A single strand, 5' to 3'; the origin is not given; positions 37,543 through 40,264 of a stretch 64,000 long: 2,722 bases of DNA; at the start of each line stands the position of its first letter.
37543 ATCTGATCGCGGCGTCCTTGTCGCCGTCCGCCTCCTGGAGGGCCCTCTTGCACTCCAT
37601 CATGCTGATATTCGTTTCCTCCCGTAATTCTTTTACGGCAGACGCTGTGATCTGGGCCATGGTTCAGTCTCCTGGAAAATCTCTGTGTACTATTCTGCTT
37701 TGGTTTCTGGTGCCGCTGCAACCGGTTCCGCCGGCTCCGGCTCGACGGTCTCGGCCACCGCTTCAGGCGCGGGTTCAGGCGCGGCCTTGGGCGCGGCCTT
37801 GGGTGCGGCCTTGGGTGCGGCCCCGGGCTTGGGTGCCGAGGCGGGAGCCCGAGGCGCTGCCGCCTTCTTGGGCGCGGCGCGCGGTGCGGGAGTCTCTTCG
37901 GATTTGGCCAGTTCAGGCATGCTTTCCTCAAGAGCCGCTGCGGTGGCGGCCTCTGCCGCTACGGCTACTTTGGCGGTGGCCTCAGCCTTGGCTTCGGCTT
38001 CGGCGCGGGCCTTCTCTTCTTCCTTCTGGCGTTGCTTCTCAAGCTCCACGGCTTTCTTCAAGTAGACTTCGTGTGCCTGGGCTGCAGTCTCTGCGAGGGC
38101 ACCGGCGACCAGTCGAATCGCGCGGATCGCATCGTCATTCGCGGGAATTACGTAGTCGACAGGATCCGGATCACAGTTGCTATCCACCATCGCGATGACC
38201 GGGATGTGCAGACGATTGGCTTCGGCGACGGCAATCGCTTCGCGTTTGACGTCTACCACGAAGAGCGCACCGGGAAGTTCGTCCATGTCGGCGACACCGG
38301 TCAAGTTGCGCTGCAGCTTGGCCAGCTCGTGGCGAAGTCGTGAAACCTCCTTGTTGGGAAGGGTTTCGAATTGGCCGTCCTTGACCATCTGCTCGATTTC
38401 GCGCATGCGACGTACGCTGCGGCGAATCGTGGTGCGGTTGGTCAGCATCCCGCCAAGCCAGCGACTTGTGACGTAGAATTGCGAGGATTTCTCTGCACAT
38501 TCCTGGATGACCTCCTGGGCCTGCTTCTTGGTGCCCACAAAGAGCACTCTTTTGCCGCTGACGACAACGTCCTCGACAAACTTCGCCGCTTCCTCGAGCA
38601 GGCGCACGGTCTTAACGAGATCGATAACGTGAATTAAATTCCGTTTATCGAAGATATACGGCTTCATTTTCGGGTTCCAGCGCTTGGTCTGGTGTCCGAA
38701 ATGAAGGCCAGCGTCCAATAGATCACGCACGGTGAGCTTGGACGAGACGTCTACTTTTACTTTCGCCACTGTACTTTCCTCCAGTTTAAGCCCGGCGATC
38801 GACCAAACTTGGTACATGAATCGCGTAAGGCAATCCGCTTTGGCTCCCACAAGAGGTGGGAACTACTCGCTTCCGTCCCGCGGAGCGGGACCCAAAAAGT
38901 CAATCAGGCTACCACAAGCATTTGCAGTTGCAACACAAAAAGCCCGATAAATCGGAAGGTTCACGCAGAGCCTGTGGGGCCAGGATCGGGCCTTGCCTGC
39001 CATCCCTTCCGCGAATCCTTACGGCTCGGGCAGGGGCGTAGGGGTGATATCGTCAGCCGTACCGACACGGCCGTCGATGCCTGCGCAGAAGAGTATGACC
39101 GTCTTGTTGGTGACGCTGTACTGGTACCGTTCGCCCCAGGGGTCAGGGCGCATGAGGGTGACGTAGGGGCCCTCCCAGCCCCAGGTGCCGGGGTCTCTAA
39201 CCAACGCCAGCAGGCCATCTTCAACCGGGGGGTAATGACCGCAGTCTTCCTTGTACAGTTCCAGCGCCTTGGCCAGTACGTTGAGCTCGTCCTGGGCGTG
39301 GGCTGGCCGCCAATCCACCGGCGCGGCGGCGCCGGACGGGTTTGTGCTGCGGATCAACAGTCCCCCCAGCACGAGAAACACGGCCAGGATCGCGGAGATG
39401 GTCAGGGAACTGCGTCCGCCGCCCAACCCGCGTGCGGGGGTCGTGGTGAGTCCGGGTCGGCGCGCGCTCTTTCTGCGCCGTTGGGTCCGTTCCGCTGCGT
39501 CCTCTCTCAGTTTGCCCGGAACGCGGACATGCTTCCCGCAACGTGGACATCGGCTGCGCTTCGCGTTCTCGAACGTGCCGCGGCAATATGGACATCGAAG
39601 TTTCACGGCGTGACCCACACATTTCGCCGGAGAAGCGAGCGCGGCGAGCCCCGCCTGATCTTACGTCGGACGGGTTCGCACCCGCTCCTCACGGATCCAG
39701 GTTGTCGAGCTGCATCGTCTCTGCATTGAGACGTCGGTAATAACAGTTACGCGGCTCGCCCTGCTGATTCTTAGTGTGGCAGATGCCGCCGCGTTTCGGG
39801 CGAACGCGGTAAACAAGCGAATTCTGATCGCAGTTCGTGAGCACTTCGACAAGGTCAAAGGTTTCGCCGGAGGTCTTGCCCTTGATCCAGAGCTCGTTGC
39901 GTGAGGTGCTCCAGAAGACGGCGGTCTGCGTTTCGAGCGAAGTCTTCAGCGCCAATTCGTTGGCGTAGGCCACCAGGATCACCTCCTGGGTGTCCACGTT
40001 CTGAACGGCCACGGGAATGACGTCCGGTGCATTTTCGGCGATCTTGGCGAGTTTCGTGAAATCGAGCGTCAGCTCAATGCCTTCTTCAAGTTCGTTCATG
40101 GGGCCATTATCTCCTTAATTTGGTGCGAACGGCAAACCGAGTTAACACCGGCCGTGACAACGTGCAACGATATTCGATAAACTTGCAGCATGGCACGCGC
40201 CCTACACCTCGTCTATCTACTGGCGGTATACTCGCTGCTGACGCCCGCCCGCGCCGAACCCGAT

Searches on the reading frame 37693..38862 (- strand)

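Call 42: search_protein_families(library=pfam, proteins=[window:37693-38862:-], max_evalue=0.01)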
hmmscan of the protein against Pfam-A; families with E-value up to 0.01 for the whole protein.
window:37693-38862:- (390 aa): 1 family
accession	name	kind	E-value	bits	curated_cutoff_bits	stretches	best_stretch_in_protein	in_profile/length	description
PF00318.25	Ribosomal_S2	-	8.9e-93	309.9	26.1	1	48-262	1-215/216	Ribosomal protein S2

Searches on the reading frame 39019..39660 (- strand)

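Call 42: search_protein_families(library=pfam, proteins=[window:39019-39660:-], max_evalue=0.01)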
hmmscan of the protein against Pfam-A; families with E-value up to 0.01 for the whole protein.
window:39019-39660:- (213 aa): 2 families
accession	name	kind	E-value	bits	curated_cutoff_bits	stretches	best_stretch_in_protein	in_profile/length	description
PF08334.16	T2SSG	-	3.7e-17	62.8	21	1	121-203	13-100/108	Type II secretion system (T2SS), protein G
PF18912.6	DZR_2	-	0.0099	16.1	27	0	20-45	21-46/56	Double zinc ribbon domain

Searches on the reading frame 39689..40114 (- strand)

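Call 42: search_protein_families(library=pfam, proteins=[window:39689-40114:-], max_evalue=0.01)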
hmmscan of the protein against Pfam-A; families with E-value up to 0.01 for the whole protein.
window:39689-40114:- (141 aa): 1 family
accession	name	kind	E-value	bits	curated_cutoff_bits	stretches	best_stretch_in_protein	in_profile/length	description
PF01502.23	PRA-CH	-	6.8e-24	83.9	27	1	48-117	2-70/74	Phosphoribosyl-AMP cyclohydrolase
